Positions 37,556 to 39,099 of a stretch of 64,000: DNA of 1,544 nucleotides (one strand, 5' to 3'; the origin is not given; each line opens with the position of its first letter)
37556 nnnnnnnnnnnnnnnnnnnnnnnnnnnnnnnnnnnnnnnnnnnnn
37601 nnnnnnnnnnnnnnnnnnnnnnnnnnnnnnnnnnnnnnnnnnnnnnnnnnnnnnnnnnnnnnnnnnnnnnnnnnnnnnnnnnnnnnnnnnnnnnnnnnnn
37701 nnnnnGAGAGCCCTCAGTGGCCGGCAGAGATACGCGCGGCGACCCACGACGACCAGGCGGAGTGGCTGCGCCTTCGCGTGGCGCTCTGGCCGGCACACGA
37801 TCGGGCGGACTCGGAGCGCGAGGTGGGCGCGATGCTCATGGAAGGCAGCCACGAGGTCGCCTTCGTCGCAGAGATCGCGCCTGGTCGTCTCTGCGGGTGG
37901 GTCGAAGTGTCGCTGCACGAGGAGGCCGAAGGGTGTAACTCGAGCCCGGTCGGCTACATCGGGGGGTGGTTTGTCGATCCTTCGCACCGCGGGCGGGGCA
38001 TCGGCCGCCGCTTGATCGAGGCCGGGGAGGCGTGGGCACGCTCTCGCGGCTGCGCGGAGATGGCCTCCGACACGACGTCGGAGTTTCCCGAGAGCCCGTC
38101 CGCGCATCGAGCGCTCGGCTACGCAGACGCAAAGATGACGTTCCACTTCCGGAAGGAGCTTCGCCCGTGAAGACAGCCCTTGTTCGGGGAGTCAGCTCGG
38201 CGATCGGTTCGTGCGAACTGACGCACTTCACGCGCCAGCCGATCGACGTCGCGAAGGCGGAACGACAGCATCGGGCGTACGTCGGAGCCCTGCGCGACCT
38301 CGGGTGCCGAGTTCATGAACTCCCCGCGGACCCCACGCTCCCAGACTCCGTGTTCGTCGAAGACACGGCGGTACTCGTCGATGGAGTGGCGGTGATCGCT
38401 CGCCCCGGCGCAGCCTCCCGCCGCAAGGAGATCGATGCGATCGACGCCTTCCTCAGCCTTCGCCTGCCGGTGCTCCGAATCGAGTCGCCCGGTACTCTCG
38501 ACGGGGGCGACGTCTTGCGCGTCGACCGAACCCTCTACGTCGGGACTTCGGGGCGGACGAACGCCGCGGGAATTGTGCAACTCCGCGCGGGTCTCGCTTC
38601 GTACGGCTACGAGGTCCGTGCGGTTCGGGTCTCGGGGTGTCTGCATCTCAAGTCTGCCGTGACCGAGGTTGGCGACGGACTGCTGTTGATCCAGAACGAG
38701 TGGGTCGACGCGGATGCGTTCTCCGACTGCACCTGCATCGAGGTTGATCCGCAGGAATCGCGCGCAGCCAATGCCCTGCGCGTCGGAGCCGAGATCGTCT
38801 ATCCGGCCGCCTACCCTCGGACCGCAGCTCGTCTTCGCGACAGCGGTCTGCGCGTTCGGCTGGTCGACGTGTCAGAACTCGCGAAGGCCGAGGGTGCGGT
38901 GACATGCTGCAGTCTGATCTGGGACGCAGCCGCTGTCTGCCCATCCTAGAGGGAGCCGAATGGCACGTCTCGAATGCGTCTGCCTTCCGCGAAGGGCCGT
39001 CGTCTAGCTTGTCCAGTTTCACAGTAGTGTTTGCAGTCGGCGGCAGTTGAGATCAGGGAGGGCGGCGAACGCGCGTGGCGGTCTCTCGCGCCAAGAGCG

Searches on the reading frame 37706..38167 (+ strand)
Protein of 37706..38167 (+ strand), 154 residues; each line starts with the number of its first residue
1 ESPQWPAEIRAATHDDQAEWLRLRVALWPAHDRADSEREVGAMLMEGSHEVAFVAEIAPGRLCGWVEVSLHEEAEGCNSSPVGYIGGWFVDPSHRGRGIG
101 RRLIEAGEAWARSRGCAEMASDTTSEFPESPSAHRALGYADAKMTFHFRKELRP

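Call 22: search_solved_structures(query=window:37706-38167:+, max_evalue=0.001, show_alignments=3)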
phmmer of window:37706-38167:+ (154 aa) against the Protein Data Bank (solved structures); distinct sequences matched with E-value up to 0.001: 7.
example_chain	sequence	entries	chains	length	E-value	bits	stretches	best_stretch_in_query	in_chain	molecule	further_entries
1s3z_A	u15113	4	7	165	3.6e-25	92.3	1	13-150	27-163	aminoglycoside 6'-N-acetyltransferase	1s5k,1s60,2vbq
4e8o_A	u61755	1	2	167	6.1e-18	68.8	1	14-152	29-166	Aac(6')-Ih protein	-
4evy_A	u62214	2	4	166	1.7e-16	64.1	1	9-152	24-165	Aminoglycoside N(6')-acetyltransferase type 1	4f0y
2q0y_A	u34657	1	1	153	0.00023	24.6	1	82-119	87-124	GCN5-related N-acetyltransferase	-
3lod_A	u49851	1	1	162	0.00038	23.9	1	56-123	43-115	Putative acyl-CoA N-acyltransferase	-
3fb3_A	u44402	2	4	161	0.00039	23.9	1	60-125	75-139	N-acetyltransferase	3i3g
7ypu_A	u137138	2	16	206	0.00041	23.8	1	90-139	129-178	Acetyltransferase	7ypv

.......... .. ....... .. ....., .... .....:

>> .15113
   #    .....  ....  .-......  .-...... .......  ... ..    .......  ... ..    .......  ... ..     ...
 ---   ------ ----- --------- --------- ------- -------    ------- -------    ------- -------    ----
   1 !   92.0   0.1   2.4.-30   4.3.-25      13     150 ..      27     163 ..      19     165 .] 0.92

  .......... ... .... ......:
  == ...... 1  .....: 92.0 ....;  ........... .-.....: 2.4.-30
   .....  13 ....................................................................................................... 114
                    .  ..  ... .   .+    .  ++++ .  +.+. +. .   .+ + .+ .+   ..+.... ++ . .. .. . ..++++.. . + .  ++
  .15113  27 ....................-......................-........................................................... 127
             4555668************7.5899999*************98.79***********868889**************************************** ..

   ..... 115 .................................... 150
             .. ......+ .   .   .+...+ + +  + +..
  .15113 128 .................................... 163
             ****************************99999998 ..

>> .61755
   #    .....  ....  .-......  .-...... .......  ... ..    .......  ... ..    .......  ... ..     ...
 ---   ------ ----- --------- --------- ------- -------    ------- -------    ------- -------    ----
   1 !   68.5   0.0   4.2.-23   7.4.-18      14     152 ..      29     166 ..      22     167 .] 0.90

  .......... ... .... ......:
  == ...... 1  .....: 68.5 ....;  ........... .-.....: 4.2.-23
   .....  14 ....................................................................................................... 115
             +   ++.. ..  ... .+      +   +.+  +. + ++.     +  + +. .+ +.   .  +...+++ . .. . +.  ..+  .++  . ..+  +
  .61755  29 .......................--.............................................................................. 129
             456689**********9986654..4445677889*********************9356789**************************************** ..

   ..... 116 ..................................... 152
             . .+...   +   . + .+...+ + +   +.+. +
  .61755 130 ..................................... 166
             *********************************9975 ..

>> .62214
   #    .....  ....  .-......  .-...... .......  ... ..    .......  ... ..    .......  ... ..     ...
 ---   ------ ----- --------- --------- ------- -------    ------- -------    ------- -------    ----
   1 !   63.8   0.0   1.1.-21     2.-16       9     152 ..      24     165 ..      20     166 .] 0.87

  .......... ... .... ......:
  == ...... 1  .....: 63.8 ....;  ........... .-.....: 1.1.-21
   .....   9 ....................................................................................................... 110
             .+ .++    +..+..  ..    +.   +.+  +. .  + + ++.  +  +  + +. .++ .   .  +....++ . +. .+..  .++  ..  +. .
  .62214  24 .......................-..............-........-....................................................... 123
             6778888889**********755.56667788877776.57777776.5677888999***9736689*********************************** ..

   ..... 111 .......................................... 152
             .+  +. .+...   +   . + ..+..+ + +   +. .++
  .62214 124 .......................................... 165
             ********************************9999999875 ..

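Call 41: find_homologous_proteins(query=window:37706-38167:+, max_evalue=0.00001)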
Query window:37706-38167:+ (154 aa): 52 proteins with E <= 0.00001 among 142 candidates.
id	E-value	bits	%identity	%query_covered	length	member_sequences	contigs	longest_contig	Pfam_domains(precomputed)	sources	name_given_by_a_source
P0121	8.9e-58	213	87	73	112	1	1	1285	PF13508.14,PF00583.32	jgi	jgi:aminoglycoside 6'-N-acetyltransferase I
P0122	1.1e-50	190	61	99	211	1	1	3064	PF13508.14,PF02522.20,PF00583.32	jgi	jgi:aminoglycoside 6'-N-acetyltransferase I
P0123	1.7e-43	167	54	94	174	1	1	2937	PF13508.14,PF00583.32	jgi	jgi:aminoglycoside 6'-N-acetyltransferase I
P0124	2.3e-36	143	53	94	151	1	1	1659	PF13508.14,PF00583.32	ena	-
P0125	3.0e-36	143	51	94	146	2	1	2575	PF13508.14,PF00583.32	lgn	-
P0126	2.3e-35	140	50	94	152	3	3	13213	PF13508.14,PF00583.32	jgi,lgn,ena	-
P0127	4.0e-35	139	50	94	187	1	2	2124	PF13302.14,PF13508.14,PF08445.17,PF00583.32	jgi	jgi:aminoglycoside 6'-N-acetyltransferase I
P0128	4.9e-35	139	50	96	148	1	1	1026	PF13508.14,PF13527.14,PF00583.32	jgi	jgi:aminoglycoside 6'-N-acetyltransferase I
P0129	7.1e-35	139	50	95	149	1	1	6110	PF13508.14,PF00583.32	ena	-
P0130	2.7e-34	137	49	94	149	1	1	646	PF13302.14,PF13508.14,PF08445.17,PF00583.32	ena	-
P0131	5.3e-34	136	49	95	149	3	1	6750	PF13508.14,PF13527.14,PF00583.32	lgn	-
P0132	1.1e-33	135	46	96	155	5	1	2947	PF13673.14,PF13508.14,PF13527.14,PF00583.32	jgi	-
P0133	1.3e-33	134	51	94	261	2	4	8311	PF12643.13,PF13508.14,PF08445.17,PF00583.32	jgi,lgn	-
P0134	1.7e-33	134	49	95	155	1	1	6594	PF13673.14,PF13508.14,PF08445.17,PF13527.14,PF00583.32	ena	-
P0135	2.2e-33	134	50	94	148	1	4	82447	PF13508.14,PF00583.32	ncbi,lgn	-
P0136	2.7e-33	133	48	96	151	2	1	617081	PF13673.14,PF13508.14,PF08445.17,PF13527.14,PF00583.32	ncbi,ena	-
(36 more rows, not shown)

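Call 42: find_encoding_contigs(protein=P0135, flank=4000, max_places=1)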
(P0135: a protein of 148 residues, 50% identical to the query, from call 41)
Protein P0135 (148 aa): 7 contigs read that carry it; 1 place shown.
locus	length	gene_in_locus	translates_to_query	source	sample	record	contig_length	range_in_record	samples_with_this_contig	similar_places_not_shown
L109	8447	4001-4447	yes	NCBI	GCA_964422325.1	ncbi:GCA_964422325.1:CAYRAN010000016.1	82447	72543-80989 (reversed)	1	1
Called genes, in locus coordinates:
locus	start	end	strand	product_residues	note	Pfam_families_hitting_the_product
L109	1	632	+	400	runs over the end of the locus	PF09376:NurA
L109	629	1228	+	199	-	-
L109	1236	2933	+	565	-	PF09378:HAS-barrel (weak), PF01935:DUF87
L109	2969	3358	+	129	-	PF06803:DUF1232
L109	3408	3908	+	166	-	PF00210:Ferritin, PF02915:Rubrerythrin (weak)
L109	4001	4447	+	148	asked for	PF00583:Acetyltransf_1, PF13508:Acetyltransf_7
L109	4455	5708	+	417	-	PF06224:AlkZ-like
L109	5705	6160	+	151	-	PF00293:NUDIX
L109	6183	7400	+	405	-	PF02441:Flavoprotein, PF04127:DFP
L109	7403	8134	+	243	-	PF00149:Metallophos, PF12850:Metallophos_2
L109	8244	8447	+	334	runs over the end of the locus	PF14257:DUF4349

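Call 43: find_encoding_contigs(protein=P0136, flank=4000, max_places=1)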
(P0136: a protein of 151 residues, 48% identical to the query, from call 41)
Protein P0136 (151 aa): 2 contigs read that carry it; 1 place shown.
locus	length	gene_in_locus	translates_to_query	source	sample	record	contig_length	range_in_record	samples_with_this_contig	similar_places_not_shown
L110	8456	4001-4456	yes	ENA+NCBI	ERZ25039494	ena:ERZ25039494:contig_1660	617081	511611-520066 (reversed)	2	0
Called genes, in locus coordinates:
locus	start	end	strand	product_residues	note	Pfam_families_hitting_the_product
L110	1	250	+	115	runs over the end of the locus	PF08818:DUF1801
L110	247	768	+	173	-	PF05163:DinB, PF12867:DinB_2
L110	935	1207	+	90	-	PF11746:DUF3303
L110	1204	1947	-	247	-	PF08713:DNA_alkylation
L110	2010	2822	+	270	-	PF13714:PEP_mutase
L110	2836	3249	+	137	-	PF00903:Glyoxalase, PF12681:Glyoxalase_2 (faint)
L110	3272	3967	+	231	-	-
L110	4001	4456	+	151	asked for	PF13527:Acetyltransf_9, PF00583:Acetyltransf_1, PF13673:Acetyltransf_10 (weak), PF13508:Acetyltransf_7, PF08445:FR47 (weak)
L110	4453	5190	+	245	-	PF12146:Hydrolase_4, PF00561:Abhydrolase_1, PF12697:Abhydrolase_6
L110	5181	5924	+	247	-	PF00903:Glyoxalase, PF19581:Glyoxalase_7 (weak)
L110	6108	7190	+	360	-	PF03576:Peptidase_S58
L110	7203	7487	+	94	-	PF11528:DUF3224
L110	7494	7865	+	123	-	PF13620:CarboxypepD_reg, PF17802:SpaA (weak), PF22904:NOMO1-like_2nd (weak), PF17210:SdrD_B (weak)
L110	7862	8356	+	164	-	PF07609:DUF1572 (faint), PF12867:DinB_2, PF05163:DinB (weak)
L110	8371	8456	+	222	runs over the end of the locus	-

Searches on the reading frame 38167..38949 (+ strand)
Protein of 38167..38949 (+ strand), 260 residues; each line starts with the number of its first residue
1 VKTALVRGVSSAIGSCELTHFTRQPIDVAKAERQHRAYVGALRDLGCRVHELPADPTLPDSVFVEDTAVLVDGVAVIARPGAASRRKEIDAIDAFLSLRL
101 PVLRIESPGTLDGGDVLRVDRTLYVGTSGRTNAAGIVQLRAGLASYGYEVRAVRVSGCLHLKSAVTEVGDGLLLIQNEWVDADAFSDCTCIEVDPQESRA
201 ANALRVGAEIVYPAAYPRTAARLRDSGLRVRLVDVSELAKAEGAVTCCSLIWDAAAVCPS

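Call 3: search_protein_families(library=pfam, proteins=[window:38167-38949:+], max_evalue=0.01)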
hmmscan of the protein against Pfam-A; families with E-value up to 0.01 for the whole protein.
window:38167-38949:+ (260 aa): 2 families
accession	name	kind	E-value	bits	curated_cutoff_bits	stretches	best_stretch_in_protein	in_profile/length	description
PF02274.22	ADI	-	7.5e-09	35.5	22.8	1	58-145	121-221/377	Arginine deiminase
PF19420.4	DDAH_eukar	-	6.9e-08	32.5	23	1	29-146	26-158/291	N,N dimethylarginine dimethylhydrolase, eukaryotic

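Call 4: search_protein_families(library=ncbifam, proteins=[window:38167-38949:+], max_evalue=0.01)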
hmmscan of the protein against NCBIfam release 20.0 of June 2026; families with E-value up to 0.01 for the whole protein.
window:38167-38949:+ (260 aa): 8 families
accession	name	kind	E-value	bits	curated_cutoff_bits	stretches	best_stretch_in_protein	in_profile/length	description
NF045660.1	DiMthArgaseDdahStm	equivalog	9.4e-72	241.8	340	1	4-250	2-247/249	dimethylargininase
NF045658.1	DiMArgaseDdah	equivalog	1.5e-52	178.9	450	1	27-250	27-252/254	dimethylargininase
NF045659.1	DiMArgaseDdahMtb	equivalog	1.2e-17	64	300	1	23-250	47-281/283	dimethylargininase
NF002381.0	PRK01388.1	subfamily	4.6e-07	29.1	414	1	58-145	153-249/405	arginine deiminase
TIGR01078.1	arcA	equivalog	1.8e-06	27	489.1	1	55-181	150-290/408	arginine deiminase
NF052232.1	Arg_dihydro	equivalog_domain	0.0002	20.7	450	1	30-250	34-265/266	arginine dihydrolase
NF052231.1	bifunc_ArgZ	exception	0.0047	15.1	1025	0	33-251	39-268/696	bifunctional arginine dihydrolase/ornithine cyclodeaminase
TIGR03923.1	T7SS_EccE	equivalog_domain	0.0052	15.7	108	1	135-247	125-240/344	type VII secretion protein EccE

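Call 23: search_solved_structures(query=window:38167-38946:+, max_evalue=0.001, show_alignments=2)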
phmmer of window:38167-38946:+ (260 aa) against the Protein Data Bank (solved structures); distinct sequences matched with E-value up to 0.001: 11.
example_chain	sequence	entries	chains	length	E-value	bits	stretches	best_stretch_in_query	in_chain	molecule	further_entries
3rhy_A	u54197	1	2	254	7.9e-46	159.9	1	26-250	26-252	N(G),N(G)-dimethylarginine dimethylaminohydrolase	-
1h70_A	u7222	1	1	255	1.8e-44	155.5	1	26-250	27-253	NG, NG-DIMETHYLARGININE DIMETHYLAMINOHYDROLASE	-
3bpb_A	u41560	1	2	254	2e-44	155.4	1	26-250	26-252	dimethylarginine dimethylaminohydrolase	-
7ut0_A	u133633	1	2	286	7.6e-38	133.8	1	4-251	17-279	N(G),N(G)-dimethylarginine dimethylaminohydrolase 1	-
7usz_A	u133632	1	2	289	7.8e-38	133.7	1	4-251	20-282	N(G),N(G)-dimethylarginine dimethylaminohydrolase 1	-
2jai_A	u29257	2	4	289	7.9e-38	133.7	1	4-251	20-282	NG, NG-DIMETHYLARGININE DIMETHYLAMINOHYDROLASE 1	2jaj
6szp_A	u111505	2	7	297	8.8e-38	133.6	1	4-251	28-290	N(G),N(G)-dimethylarginine dimethylaminohydrolase 1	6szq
3i2e_A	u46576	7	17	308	1e-37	133.4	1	4-251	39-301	N(G),N(G)-dimethylarginine dimethylaminohydrolase 1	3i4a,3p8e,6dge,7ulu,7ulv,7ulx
3p8p_A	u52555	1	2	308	2.4e-36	128.9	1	4-251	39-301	N(G),N(G)-dimethylarginine dimethylaminohydrolase 1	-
2c6z_A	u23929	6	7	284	2.5e-33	119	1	5-251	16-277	NG, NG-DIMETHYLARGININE DIMETHYLAMINOHYDROLASE 1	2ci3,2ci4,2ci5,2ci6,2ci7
2ci1_A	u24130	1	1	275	4.4e-32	114.9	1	5-178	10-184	NG, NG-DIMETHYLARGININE DIMETHYLAMINOHYDROLASE 1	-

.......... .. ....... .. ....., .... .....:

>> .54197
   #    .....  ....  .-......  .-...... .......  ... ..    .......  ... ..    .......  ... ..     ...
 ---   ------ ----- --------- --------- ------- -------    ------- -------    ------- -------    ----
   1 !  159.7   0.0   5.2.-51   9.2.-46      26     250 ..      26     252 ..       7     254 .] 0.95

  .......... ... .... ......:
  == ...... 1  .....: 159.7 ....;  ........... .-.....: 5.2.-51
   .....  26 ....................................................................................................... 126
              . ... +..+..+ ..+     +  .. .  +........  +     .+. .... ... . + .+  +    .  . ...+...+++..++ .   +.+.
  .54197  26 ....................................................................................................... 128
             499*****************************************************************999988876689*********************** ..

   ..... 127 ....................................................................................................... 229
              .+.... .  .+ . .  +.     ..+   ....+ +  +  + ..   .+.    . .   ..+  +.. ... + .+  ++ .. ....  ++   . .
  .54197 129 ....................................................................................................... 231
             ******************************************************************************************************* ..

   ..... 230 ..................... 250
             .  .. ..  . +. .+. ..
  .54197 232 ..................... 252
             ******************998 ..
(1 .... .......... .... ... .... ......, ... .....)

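Call 33: find_related_loci(query=window:38167-38946:+, collection=metagenome_contigs, flank=5000)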
Query window:38167-38946:+ (260 aa) in metagenome_contigs; peptide patterns used: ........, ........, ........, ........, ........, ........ (x = any residue, [..] = any of these).
600 stretches matched a pattern (row limit reached: there are more); 560 encode a relative of the query (tblastn E <= 1e-3); the best 80 are kept; 80 distinct loci.
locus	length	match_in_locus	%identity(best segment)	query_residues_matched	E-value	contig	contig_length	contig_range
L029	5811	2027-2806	90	1-260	2e-151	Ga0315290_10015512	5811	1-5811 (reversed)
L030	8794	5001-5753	61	1-251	5e-95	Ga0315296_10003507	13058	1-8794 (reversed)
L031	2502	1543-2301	61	1-253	4e-97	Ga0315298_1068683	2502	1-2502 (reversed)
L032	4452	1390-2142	60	1-251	9e-93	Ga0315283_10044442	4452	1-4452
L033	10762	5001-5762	57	1-254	3e-91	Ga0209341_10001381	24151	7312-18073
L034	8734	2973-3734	58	1-253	7e-91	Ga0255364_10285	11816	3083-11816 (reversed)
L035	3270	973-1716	60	4-251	1e-91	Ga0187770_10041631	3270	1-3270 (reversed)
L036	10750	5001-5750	57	4-253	5e-90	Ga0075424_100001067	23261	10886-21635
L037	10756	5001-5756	58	1-252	4e-88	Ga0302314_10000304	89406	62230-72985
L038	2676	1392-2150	58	1-253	5e-90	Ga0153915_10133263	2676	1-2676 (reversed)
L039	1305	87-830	58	4-251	3e-94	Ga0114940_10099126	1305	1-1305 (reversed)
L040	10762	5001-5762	57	1-254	7e-88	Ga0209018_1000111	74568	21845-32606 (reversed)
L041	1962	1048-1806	56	1-252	6e-92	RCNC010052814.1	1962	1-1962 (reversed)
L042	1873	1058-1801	59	4-251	6e-92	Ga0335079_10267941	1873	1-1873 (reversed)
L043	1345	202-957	56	1-252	2e-93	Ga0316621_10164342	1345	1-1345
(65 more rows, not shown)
